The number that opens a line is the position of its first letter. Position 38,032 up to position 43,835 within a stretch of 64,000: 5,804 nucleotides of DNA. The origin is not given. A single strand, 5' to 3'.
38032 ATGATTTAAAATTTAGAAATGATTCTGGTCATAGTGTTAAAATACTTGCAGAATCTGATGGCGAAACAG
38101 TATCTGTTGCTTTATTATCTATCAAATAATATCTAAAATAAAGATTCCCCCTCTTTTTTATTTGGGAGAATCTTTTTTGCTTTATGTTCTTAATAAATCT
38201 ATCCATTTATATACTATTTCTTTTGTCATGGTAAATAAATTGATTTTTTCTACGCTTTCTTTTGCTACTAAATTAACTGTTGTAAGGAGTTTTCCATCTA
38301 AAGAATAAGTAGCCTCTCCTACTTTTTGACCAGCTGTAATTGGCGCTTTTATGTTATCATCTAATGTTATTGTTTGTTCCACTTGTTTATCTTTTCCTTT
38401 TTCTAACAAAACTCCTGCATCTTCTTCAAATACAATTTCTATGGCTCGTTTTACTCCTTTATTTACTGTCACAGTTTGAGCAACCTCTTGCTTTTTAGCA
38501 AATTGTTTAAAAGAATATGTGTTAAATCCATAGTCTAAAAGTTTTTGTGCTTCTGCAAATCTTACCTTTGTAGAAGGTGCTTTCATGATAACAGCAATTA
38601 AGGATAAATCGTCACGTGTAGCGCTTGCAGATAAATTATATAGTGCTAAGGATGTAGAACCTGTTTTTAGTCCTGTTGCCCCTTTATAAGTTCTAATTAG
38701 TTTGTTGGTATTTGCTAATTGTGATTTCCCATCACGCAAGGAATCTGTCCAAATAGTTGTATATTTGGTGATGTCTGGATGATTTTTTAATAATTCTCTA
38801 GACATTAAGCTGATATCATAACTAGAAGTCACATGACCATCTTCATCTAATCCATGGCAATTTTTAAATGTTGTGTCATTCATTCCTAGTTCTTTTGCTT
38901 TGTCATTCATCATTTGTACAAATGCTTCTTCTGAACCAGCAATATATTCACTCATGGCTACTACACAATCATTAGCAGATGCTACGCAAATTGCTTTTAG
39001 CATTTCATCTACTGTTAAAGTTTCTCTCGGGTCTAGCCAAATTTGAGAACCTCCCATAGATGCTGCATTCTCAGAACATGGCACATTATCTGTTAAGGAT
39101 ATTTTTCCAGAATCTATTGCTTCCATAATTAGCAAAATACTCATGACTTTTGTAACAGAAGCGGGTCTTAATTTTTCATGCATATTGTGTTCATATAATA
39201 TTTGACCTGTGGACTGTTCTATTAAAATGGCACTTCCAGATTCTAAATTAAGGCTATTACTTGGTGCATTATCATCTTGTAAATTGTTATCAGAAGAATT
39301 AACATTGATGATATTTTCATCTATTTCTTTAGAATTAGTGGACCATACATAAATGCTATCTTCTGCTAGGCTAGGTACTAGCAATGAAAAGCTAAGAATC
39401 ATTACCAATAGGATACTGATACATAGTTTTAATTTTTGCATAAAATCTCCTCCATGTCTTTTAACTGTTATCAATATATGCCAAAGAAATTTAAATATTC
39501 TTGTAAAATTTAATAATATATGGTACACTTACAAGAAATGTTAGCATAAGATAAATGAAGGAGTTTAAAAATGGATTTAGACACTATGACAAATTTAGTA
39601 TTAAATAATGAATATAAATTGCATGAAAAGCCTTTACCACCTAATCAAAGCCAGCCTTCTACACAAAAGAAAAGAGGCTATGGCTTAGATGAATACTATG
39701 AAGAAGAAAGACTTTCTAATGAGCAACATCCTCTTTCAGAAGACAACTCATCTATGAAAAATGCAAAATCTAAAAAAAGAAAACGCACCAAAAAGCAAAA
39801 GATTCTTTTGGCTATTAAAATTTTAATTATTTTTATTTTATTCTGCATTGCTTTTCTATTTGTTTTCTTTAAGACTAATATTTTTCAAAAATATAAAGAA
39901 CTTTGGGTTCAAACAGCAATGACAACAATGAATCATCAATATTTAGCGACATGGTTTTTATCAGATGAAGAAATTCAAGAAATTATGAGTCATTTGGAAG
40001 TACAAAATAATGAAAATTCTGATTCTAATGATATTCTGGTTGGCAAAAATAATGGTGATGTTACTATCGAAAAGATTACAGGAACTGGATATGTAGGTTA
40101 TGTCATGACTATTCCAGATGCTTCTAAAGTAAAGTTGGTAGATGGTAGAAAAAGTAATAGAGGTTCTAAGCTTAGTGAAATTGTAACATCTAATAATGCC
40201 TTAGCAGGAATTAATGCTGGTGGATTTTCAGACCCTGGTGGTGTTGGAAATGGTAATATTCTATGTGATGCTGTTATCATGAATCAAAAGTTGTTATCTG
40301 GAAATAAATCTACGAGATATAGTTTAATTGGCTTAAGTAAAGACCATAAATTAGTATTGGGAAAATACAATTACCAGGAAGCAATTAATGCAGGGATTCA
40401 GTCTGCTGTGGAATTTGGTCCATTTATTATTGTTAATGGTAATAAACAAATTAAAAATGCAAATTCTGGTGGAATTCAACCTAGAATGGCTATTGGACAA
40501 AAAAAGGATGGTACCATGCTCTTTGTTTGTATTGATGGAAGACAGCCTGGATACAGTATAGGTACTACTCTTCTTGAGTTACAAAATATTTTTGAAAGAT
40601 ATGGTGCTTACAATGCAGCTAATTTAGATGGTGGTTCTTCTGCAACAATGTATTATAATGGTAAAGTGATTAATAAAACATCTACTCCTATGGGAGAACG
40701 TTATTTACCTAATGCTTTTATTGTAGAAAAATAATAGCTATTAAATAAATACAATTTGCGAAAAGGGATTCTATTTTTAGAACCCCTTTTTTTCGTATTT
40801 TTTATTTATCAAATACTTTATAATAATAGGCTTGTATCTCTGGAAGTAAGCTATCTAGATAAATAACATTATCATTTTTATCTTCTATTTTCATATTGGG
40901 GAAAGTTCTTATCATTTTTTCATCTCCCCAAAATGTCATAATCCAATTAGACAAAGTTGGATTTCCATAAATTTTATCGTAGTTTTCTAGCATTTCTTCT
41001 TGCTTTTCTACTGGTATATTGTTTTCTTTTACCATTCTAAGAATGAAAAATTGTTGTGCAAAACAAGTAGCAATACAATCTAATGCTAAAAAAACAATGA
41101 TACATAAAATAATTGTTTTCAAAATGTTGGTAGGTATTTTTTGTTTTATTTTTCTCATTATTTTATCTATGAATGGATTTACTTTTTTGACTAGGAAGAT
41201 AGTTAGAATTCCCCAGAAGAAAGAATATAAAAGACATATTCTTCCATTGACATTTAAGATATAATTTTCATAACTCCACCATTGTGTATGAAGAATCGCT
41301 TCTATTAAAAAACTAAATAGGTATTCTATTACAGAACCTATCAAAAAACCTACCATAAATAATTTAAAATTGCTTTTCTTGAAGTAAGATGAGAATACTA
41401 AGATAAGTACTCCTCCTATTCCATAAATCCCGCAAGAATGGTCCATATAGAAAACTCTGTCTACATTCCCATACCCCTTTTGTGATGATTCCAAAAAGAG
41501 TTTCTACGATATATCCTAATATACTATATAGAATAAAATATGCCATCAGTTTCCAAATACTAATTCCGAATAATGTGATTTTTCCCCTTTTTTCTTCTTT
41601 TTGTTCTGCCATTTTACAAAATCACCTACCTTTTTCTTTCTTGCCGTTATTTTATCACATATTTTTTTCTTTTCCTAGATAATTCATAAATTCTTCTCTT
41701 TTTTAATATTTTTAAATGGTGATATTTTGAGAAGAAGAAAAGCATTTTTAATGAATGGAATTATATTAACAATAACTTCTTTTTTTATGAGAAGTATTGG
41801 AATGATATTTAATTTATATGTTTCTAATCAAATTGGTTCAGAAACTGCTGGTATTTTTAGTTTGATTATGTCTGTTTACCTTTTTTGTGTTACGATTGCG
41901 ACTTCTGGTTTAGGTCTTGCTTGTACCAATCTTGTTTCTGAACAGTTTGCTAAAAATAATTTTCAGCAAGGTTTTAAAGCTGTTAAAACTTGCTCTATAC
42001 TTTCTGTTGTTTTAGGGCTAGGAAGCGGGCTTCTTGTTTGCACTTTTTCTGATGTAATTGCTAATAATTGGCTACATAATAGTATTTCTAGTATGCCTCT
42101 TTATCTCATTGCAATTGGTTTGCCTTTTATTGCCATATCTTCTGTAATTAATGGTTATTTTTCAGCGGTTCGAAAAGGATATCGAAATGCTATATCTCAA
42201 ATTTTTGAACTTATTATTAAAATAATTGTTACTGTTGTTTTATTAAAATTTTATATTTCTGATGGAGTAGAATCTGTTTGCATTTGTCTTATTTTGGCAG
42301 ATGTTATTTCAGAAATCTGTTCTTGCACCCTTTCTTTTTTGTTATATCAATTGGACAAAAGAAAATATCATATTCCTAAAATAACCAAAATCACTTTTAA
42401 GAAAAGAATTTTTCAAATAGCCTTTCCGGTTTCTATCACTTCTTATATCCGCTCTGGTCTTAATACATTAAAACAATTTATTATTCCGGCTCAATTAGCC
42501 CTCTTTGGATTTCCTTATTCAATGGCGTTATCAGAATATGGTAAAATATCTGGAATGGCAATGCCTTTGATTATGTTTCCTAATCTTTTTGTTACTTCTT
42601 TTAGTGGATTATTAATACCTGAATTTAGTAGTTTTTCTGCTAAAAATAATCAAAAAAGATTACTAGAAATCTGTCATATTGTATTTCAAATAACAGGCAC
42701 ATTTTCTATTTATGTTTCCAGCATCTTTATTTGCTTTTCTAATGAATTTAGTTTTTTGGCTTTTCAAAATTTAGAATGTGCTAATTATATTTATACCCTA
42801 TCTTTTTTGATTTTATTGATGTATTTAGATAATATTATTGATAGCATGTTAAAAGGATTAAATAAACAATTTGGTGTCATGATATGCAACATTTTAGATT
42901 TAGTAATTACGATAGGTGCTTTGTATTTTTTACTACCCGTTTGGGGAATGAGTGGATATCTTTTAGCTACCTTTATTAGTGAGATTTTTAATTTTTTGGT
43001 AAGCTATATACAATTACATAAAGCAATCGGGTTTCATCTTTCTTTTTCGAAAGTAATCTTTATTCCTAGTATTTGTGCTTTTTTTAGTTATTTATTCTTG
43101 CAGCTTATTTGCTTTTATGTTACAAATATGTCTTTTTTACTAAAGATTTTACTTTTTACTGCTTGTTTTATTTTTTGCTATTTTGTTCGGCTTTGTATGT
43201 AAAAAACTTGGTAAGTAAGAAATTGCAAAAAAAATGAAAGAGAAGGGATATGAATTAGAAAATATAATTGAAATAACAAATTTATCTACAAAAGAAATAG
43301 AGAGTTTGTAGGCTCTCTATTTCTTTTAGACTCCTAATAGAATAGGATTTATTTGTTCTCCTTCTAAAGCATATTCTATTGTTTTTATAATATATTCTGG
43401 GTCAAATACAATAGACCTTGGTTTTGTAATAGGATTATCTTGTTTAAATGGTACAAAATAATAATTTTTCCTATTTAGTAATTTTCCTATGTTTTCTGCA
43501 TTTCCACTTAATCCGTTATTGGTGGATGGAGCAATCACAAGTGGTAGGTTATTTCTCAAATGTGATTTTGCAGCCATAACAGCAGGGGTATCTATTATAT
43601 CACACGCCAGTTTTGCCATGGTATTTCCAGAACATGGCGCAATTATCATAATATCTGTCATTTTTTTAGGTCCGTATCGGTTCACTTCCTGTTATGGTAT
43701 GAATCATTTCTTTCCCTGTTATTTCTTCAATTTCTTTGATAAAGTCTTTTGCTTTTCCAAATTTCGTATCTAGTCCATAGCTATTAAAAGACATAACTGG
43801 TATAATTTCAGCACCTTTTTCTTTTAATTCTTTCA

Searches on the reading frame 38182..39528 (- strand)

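Call 78: search_protein_families(library=pfam, proteins=[window:38182-39528:-], max_evalue=0.00001)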
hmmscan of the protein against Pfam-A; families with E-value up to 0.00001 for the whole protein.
window:38182-39528:- (448 aa): 3 families
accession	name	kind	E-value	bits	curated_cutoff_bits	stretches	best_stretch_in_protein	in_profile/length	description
PF00768.25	Peptidase_S11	-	1.4e-71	241.1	27.6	1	92-318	8-238/239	D-alanyl-D-alanine carboxypeptidase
PF07943.18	PBP5_C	-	5.6e-20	71.7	21.2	1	341-428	4-91/91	Penicillin-binding protein 5, C-terminal domain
PF13354.11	Beta-lactamase2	-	1.4e-09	38.1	22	1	106-247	8-147/214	Beta-lactamase enzyme family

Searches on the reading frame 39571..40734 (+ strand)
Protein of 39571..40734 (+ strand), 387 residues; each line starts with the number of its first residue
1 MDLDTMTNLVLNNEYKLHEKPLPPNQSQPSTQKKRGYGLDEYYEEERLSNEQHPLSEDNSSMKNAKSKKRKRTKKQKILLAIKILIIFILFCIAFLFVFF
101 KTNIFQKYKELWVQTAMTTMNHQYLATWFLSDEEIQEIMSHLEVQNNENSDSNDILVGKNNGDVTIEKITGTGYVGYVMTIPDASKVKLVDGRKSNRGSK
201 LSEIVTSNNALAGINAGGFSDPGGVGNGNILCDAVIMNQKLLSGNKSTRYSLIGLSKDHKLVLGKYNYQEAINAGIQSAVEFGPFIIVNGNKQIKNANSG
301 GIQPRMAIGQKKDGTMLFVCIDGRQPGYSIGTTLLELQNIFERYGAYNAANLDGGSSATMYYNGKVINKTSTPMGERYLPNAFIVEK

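Call 50: search_protein_families(library=pfam, proteins=[window:39571-40734:+])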
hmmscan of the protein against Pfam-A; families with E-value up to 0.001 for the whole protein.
window:39571-40734:+ (387 aa): 1 family
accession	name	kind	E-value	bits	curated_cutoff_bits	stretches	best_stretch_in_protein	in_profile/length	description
PF09992.14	NAGPA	-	4.1e-41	141.5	25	1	208-385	1-168/169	Phosphodiester glycosidase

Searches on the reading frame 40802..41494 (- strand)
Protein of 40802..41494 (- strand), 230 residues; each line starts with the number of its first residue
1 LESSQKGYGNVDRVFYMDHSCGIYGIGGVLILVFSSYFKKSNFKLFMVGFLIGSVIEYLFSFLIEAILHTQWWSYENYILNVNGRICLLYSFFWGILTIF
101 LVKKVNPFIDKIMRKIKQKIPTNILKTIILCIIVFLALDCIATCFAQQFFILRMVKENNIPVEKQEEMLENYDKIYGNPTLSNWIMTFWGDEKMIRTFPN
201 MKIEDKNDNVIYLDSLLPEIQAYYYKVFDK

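Call 78: search_protein_families(library=pfam, proteins=[window:40802-41494:-], max_evalue=0.00001)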
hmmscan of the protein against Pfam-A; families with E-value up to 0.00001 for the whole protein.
window:40802-41494:- (230 aa): 1 family
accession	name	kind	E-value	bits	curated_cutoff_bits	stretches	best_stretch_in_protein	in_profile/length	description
PF06541.16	ABC_trans_CmpB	-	3.6e-31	108.8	25.9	1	11-143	26-150/151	Putative ABC-transporter type IV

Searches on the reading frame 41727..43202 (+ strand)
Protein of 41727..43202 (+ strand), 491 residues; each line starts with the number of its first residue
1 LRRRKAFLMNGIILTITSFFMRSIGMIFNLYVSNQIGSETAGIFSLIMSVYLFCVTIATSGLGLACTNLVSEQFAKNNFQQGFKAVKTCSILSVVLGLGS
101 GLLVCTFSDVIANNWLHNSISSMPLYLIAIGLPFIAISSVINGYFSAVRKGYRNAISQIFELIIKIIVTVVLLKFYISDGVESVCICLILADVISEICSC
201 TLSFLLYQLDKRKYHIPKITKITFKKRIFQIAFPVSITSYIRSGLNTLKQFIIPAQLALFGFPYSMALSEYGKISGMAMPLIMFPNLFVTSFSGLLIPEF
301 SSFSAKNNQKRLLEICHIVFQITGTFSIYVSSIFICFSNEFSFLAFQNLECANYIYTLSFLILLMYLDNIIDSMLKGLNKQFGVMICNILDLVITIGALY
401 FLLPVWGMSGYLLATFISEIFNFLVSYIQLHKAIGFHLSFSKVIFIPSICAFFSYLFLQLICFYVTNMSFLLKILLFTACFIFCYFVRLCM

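Call 50: search_protein_families(library=pfam, proteins=[window:41727-43202:+])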
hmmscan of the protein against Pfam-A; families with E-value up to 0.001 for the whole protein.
window:41727-43202:+ (491 aa): 2 families
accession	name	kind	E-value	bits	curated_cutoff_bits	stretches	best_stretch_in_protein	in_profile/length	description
PF01943.22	Polysacc_synt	-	2.2e-17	63.8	28.2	1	8-303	2-273/274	Polysaccharide biosynthesis protein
PF01554.23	MatE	-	1.4e-06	28.5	24.9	1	15-170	3-160/161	MatE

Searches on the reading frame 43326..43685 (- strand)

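Call 78: search_protein_families(library=pfam, proteins=[window:43326-43685:-], max_evalue=0.00001)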
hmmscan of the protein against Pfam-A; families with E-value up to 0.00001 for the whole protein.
window:43326-43685:- (119 aa): 1 family
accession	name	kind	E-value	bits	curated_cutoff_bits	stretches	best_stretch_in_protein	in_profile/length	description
PF02441.25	Flavoprotein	-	3.5e-17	62.9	22.7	1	7-92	58-145/162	Flavoprotein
